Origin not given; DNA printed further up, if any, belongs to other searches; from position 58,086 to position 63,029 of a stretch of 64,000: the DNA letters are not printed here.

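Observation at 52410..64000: Unnamed ~210-aa N-terminal module present three times in 12 kb, each time wired to a different C-terminal fate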

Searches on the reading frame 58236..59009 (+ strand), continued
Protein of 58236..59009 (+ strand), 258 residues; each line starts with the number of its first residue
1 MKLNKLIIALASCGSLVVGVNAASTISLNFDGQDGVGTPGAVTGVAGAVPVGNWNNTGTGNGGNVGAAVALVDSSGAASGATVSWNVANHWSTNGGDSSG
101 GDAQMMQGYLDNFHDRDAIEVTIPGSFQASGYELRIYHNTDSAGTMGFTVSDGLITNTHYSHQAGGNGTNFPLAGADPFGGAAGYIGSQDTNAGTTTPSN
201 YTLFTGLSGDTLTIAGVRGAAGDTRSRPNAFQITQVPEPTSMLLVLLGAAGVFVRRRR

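Call 54: find_encoding_contigs(protein=P0211, flank=8000, max_places=1)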
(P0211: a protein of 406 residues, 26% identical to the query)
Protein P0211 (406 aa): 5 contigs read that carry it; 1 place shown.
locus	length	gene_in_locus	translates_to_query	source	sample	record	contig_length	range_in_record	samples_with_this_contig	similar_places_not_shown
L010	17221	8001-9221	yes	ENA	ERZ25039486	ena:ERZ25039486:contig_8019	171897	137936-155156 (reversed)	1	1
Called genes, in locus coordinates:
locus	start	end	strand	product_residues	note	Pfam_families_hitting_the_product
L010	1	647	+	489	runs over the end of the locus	PF00069:Pkinase, PF07714:PK_Tyr_Ser-Thr, PF01636:APH (faint), PF03109:ABC1 (weak)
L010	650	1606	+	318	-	PF13432:TPR_16 (weak), PF08308:PEGA (weak)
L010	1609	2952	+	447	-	-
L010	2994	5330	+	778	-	PF13948:DUF4215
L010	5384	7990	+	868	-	-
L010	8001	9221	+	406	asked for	-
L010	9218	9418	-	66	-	-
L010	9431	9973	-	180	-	-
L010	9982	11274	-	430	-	PF02195:ParB_N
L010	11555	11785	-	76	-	-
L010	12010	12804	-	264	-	-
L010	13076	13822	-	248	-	-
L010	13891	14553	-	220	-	-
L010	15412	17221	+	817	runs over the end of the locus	PF03175:DNA_pol_B_2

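Call 57: search_protein_families(library=pfam, proteins=[L001:14927-18613:+, L006:15041-18670:+, L006:18896-20821:+, P0022, P0167, P0168], max_evalue=0.01)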
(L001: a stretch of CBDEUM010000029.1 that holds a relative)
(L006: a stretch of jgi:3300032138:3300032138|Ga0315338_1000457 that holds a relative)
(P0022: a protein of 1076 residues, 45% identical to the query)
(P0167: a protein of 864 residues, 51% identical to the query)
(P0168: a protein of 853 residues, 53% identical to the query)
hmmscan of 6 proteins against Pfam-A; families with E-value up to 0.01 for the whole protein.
L001:14927-18613:+ (1229 aa): 2 families
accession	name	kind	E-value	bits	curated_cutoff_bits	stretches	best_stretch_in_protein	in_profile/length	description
PF13385.13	Laminin_G_3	-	1.5e-20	74.3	27.6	1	818-965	1-150/151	Concanavalin A-like lectin/glucanases superfamily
PF18884.5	TSP3_bac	-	8.7e-05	22.7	25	1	717-739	1-22/22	Bacterial TSP3 repeat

L006:15041-18670:+ (1210 aa): 1 family
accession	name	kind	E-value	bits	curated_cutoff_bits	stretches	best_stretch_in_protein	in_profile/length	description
PF18884.5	TSP3_bac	-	3.3e-06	27.3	25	2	720-740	1-21/22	Bacterial TSP3 repeat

L006:18896-20821:+ (642 aa): 0 families

P0022 (1076 aa): 1 family
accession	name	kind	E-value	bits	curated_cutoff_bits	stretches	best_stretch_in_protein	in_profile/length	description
PF18884.5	TSP3_bac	-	9.2e-05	22.7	25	2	323-338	1-16/22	Bacterial TSP3 repeat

P0167 (864 aa): 1 family
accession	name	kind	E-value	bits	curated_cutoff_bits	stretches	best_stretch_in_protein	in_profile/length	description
PF18884.5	TSP3_bac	-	1.3e-05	25.4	25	1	376-397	1-22/22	Bacterial TSP3 repeat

P0168 (853 aa): 0 families

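Call 68: find_related_loci(query=A6, collection=viral_contigs, flank=3000)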
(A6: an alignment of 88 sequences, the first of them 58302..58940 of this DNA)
Query A6 (213 aa) in viral_contigs; peptide patterns used: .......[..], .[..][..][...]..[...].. (x = any residue, [..] = any of these).
13 stretches matched a pattern; 2 encode a relative of the query (tblastn E <= 1e-3); 2 distinct loci.
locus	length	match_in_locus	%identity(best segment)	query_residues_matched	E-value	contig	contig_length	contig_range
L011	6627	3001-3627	51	3-211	1e-55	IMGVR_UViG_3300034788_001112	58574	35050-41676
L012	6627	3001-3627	41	1-212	2e-40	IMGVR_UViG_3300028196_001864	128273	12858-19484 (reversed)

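Call 72: find_related_loci(query=A6, collection=viral_contigs, flank=10000)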
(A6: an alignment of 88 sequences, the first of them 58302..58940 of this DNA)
Query A6 (213 aa) in viral_contigs; peptide patterns used: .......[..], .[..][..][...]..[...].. (x = any residue, [..] = any of these).
13 stretches matched a pattern; 2 encode a relative of the query (tblastn E <= 1e-3); 2 distinct loci.
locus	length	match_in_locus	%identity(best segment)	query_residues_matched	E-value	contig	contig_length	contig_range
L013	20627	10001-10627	51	3-211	3e-55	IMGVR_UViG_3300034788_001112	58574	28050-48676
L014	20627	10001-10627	41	1-212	5e-40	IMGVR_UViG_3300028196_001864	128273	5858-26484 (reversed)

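Call 76: search_protein_families(library=phrogs, proteins=[L013:16640-17521:+, L013:17556-17993:+, L013:18024-19079:+, L013:19099-19641:-, L013:19694-20215:-, L014:25-1908:+, L014:3604-6669:+, L014:17173-17904:+, L014:17900-18964:-, L014:19318-20247:-], max_evalue=0.001)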
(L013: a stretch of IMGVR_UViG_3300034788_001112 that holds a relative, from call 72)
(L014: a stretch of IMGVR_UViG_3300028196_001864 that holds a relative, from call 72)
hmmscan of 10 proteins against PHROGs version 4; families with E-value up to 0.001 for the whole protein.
L013:16640-17521:+ (294 aa): 0 families

L013:17556-17993:+ (146 aa): 0 families

L013:18024-19079:+ (352 aa): 0 families

L013:19099-19641:- (180 aa): 0 families

L013:19694-20215:- (173 aa): 0 families

L014:25-1908:+ (628 aa): 4 families
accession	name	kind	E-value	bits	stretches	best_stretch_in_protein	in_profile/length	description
phrog_551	-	DNA, RNA and nucleotide metabolism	4.6e-115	386.7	1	139-626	7-473/701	DNA topoisomerase II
phrog_543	-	DNA, RNA and nucleotide metabolism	2.8e-26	92.9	1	1-140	514-650/661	DNA topoisomerase II large subunit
phrog_7229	-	DNA, RNA and nucleotide metabolism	2.4e-17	64.3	1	1-130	41-166/172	DNA topoisomerase II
phrog_20354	-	DNA, RNA and nucleotide metabolism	8.8e-09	36.9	1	144-272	8-135/142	DNA topoisomerase II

L014:3604-6669:+ (1022 aa): 0 families

L014:17173-17904:+ (244 aa): 0 families

L014:17900-18964:- (354 aa): 0 families

L014:19318-20247:- (309 aa): 5 families
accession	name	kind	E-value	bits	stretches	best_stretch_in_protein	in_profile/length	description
phrog_168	-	DNA, RNA and nucleotide metabolism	1.8e-46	160.3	1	4-260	9-260/314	clamp loader of DNA polymerase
phrog_11838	-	DNA, RNA and nucleotide metabolism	7e-26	92.3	1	3-219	4-216/420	clamp loader of DNA polymerase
phrog_5846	-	DNA, RNA and nucleotide metabolism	8.6e-24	85.5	1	8-258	8-251/380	clamp loader of DNA polymerase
phrog_3757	-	unknown function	1.5e-05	25.5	0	39-53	128-142/367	-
phrog_124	-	DNA, RNA and nucleotide metabolism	0.00047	20.6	1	36-124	42-128/382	Sak4-like ssDNA annealing protein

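Call 77: search_protein_families(library=pfam, proteins=[L013:29-9028:+, L013:9029-16570:+, L014:6722-17119:+], max_evalue=0.0001)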
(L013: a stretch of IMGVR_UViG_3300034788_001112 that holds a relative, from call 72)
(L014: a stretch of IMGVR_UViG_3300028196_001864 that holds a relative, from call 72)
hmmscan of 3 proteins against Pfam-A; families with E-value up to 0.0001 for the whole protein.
L013:29-9028:+ (3000 aa): 2 families
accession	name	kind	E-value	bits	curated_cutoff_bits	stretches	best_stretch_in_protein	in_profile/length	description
PF16403.11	Bact_surface_Ig-like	-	1e-65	218.2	27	6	2056-2125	1-71/71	Bacterial surface protein, Ig-like domain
PF13385.13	Laminin_G_3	-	1.2e-23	84.3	27.6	3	2382-2550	1-151/151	Concanavalin A-like lectin/glucanases superfamily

L013:9029-16570:+ (2514 aa): 2 families
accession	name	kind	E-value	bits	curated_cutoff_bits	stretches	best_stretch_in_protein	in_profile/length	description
PF16403.11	Bact_surface_Ig-like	-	2.4e-15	56.8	27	1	769-832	12-71/71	Bacterial surface protein, Ig-like domain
PF07691.17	PA14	-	1.6e-08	34.9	24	1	1235-1329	40-137/147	PA14 domain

L014:6722-17119:+ (3466 aa): 1 family
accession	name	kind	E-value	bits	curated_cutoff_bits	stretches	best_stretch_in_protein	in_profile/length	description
PF07691.17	PA14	-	2.3e-15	57.1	24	1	2142-2250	26-143/147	PA14 domain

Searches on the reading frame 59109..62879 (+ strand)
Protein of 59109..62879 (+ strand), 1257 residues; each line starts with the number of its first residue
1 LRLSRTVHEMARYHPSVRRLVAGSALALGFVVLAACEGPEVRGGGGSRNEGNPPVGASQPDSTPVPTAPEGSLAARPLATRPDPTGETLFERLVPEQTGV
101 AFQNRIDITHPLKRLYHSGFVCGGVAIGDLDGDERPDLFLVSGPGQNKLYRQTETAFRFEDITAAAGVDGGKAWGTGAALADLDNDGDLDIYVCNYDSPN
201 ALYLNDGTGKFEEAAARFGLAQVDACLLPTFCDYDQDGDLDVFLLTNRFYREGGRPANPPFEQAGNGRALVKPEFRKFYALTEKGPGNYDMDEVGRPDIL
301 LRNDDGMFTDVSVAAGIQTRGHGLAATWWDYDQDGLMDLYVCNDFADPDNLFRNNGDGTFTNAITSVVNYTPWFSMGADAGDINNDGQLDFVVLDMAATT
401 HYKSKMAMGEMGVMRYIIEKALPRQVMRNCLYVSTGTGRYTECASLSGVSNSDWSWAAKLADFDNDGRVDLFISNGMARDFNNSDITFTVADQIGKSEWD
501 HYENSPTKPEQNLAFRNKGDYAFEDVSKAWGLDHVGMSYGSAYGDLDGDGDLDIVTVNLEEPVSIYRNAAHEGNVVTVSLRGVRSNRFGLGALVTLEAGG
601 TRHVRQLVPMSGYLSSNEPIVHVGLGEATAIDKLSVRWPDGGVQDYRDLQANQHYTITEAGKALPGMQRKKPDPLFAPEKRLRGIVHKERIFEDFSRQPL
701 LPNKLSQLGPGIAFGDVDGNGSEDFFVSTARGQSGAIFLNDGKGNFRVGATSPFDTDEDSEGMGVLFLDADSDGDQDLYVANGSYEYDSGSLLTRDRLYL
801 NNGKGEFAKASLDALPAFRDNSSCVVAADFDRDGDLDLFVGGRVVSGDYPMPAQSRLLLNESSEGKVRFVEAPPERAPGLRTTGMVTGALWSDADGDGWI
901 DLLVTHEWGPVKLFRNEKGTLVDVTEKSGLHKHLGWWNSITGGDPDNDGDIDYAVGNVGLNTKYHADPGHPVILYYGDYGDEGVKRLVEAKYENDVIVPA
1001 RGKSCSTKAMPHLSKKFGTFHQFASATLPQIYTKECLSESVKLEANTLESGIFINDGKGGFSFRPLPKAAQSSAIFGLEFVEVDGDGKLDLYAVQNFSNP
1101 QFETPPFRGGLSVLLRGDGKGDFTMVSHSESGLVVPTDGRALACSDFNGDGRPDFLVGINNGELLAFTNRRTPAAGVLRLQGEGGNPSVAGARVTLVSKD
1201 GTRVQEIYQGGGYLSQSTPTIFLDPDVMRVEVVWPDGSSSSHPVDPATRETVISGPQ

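Call 6: search_protein_families(library=pfam, proteins=[window:59109-62879:+], max_evalue=1)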
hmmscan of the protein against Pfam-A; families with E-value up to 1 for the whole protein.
window:59109-62879:+ (1257 aa): 4 families
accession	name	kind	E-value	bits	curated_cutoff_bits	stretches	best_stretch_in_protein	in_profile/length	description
PF13517.12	FG-GAP_3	-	7.3e-85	280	26.9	11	182-243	1-60/61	FG-GAP-like repeat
PF07593.17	UnbV_ASPIC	-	2.1e-31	108.1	23.4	2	589-656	1-68/68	ASPIC and UnbV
PF01839.29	FG-GAP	-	1.1e-17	64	22.1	5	1139-1158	2-21/37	FG-GAP repeat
PF14783.12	BBS2_Mid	-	0.014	16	27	0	1141-1164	82-105/108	Ciliary BBSome complex subunit 2, middle region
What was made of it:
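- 59109..62882 (+): Intervening gene without the module: a 1257-aa FG-GAP / ASPIC-UnbV repeat protein, conserved at this position in the cluster. Pfam FG-GAP_3 7.3e-85, UnbV_ASPIC 2.1e-31 (call 6).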
